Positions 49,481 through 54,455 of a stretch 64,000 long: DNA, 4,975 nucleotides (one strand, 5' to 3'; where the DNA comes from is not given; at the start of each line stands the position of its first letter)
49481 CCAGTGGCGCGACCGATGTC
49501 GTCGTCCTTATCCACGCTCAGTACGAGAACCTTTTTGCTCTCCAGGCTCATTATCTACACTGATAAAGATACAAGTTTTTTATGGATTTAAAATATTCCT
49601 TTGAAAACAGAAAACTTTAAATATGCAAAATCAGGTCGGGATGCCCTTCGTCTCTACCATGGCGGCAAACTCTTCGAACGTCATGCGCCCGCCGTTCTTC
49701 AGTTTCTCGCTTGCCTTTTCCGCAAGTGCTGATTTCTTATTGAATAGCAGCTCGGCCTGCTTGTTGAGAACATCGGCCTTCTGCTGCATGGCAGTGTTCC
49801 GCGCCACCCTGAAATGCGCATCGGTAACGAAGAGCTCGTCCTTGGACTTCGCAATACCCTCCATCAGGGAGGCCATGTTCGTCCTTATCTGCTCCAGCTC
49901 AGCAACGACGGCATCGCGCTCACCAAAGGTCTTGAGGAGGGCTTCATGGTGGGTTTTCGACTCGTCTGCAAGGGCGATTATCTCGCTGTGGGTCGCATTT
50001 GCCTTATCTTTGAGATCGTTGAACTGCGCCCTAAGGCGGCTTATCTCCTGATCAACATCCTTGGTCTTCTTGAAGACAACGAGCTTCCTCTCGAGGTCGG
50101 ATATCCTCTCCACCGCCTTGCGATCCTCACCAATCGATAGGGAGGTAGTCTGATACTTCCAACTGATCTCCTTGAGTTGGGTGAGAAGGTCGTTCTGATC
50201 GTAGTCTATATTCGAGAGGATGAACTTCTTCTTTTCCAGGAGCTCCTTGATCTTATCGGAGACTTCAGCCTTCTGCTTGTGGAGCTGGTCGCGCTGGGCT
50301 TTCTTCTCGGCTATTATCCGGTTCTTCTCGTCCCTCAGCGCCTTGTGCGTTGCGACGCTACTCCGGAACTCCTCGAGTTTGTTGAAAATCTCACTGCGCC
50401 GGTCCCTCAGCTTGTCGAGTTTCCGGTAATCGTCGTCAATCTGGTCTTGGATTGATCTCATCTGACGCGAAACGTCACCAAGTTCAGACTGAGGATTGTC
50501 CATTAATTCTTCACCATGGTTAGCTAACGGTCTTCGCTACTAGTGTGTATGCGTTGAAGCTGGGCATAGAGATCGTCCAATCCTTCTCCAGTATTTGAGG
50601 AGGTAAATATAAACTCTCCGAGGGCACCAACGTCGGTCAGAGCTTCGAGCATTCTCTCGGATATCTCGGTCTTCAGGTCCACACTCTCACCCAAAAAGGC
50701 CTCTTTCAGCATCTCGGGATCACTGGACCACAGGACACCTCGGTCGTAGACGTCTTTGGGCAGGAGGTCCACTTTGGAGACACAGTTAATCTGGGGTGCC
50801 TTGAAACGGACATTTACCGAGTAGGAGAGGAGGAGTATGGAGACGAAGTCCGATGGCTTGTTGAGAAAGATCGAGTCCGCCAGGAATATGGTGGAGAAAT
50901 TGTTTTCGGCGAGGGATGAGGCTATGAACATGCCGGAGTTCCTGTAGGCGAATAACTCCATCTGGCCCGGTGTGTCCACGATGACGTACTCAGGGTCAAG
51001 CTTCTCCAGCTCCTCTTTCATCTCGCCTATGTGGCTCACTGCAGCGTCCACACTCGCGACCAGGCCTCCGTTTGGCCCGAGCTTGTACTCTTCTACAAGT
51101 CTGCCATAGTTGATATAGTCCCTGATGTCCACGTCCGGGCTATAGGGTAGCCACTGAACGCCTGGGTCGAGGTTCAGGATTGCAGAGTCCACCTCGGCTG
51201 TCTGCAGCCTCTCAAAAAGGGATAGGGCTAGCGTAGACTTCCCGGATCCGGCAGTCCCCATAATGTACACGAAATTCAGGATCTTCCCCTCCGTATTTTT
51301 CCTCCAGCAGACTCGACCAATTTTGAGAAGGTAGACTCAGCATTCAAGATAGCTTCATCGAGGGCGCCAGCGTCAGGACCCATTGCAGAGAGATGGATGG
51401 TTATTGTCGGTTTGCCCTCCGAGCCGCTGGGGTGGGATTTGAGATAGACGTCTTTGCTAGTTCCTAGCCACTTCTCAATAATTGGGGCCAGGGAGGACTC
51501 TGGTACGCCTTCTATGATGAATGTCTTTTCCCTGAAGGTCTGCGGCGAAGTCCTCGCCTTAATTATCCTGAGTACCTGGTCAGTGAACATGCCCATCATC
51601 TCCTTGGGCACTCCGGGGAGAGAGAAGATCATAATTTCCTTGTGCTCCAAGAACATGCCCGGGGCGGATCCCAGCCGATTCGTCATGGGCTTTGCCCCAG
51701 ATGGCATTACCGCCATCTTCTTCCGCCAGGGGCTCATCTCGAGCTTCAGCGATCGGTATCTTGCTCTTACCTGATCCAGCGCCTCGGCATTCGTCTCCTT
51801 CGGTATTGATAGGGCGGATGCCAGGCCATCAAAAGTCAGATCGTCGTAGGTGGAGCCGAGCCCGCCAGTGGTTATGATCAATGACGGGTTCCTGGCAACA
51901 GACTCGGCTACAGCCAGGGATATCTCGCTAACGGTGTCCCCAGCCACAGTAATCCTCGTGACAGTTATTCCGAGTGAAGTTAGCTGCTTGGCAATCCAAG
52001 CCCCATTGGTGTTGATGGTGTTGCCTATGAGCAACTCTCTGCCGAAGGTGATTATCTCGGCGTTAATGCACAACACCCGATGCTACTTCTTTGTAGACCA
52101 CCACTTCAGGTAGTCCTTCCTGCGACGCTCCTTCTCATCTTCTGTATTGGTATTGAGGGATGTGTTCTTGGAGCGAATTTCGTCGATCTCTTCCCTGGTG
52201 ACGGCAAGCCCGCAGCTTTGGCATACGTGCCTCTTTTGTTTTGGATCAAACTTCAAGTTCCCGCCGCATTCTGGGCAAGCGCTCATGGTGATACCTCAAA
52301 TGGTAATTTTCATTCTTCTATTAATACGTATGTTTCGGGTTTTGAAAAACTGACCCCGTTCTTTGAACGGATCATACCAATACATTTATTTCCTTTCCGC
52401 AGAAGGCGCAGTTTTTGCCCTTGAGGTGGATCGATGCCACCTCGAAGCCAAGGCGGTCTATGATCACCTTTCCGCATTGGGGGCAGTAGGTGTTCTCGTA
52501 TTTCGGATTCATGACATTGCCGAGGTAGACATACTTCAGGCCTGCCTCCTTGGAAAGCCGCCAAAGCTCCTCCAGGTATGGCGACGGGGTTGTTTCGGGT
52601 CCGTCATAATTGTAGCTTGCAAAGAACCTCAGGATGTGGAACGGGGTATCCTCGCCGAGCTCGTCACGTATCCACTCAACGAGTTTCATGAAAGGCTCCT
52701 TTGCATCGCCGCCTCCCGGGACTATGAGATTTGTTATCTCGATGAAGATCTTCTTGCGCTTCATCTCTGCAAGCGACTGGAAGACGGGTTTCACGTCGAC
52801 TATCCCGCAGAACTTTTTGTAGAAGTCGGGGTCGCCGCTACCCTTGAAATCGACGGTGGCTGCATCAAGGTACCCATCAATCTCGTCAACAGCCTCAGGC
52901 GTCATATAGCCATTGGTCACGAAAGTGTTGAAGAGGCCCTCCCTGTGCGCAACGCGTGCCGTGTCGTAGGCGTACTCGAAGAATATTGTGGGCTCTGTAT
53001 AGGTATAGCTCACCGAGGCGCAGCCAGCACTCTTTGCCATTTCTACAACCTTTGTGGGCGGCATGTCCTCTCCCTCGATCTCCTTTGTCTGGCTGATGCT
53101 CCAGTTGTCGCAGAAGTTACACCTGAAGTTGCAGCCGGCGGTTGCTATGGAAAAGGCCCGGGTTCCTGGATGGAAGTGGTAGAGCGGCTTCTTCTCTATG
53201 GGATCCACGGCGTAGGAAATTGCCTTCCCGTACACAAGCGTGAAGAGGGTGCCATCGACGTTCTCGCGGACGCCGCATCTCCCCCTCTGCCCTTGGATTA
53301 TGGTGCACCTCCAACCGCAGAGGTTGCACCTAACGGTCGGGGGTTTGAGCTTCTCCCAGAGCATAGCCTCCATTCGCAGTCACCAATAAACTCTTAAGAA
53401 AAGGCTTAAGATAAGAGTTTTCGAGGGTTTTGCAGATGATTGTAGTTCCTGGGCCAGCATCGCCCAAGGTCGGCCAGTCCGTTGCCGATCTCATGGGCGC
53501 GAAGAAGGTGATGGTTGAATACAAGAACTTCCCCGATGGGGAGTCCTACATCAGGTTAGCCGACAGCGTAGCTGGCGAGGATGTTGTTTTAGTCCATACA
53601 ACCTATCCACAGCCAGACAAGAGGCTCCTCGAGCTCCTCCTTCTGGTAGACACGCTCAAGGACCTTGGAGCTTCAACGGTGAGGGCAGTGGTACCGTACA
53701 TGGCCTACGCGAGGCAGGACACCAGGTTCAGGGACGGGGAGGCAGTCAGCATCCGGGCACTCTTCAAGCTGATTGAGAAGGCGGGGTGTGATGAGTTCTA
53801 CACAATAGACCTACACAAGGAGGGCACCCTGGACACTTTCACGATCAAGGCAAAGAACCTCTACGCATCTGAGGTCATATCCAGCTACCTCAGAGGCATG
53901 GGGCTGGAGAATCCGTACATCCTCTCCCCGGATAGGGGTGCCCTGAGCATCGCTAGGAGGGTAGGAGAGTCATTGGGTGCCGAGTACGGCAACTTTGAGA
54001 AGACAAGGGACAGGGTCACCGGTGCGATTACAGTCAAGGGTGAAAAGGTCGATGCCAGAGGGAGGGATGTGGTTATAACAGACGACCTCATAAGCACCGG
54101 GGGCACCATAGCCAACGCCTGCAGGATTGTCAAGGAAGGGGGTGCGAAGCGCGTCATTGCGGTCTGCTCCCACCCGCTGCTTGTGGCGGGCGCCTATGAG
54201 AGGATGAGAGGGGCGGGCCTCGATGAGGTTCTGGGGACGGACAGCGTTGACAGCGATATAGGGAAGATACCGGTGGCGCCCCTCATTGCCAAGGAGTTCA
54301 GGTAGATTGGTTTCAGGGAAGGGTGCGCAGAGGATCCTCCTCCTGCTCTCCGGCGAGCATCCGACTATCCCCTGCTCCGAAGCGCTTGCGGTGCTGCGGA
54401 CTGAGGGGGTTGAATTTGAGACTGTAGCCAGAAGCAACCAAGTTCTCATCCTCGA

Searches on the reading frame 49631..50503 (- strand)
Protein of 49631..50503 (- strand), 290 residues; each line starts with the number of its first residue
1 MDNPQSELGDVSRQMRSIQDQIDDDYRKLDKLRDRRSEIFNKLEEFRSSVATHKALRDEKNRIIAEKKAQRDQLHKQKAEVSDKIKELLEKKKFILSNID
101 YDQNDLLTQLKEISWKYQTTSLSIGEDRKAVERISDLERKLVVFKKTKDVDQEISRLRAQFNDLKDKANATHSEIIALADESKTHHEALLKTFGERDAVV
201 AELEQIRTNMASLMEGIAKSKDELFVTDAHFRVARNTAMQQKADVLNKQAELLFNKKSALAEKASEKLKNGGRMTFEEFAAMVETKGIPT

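Call 44: search_protein_families(library=pfam, proteins=[window:49631-50503:-], max_evalue=0.0001)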
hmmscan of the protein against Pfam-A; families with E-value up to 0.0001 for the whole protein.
window:49631-50503:- (290 aa): 1 family
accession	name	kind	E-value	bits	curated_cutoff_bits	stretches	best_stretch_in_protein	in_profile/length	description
PF23435.1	DUF7121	-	3.3e-06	27.2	29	1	34-278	60-297/307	Family of unknown function (DUF7121)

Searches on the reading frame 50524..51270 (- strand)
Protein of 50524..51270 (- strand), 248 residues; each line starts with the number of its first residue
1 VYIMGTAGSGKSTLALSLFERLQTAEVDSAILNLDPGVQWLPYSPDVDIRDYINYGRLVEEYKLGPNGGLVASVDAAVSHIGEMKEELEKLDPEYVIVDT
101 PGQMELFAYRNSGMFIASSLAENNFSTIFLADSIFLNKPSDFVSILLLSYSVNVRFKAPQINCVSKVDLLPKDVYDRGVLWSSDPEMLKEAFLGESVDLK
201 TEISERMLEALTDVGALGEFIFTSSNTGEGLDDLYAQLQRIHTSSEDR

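Call 44: search_protein_families(library=pfam, proteins=[window:50524-51270:-], max_evalue=0.0001)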
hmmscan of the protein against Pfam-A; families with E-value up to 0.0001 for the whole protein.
window:50524-51270:- (248 aa): 1 family
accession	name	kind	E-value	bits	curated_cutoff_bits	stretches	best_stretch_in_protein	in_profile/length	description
PF03029.23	ATP_bind_1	-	5.5e-58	197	27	1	3-241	1-237/240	Conserved hypothetical ATP binding protein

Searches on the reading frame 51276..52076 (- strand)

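Call 44: search_protein_families(library=pfam, proteins=[window:51276-52076:-], max_evalue=0.0001)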
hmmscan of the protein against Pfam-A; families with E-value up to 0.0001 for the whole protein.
window:51276-52076:- (266 aa): 1 family
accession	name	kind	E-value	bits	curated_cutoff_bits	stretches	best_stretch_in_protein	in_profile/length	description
PF00994.29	MoCF_biosynth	-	6.2e-29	101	26.6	1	7-172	1-142/144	Probable molybdopterin binding domain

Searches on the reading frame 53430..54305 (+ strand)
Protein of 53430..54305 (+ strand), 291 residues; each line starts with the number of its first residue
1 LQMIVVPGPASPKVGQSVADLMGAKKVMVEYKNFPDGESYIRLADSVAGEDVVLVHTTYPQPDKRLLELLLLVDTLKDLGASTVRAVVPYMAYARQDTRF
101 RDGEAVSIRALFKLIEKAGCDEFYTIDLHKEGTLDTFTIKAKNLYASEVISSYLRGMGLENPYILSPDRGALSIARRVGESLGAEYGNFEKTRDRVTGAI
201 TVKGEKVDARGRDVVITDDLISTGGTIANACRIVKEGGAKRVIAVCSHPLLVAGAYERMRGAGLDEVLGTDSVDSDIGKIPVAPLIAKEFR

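Call 44: search_protein_families(library=pfam, proteins=[window:53430-54305:+], max_evalue=0.0001)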
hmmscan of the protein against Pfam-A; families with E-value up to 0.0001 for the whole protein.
window:53430-54305:+ (291 aa): 3 families
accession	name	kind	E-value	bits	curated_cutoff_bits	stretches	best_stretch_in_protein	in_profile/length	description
PF13793.12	Pribosyltran_N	-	2e-29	102.3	25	1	3-119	1-117/117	N-terminal domain of ribose phosphate pyrophosphokinase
PF00156.33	Pribosyltran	-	1.8e-12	47.3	26.3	1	150-248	19-124/158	Phosphoribosyl transferase domain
PF14572.12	Pribosyl_synth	-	2.2e-07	31.5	27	1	208-280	80-152/184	Phosphoribosyl synthetase-associated domain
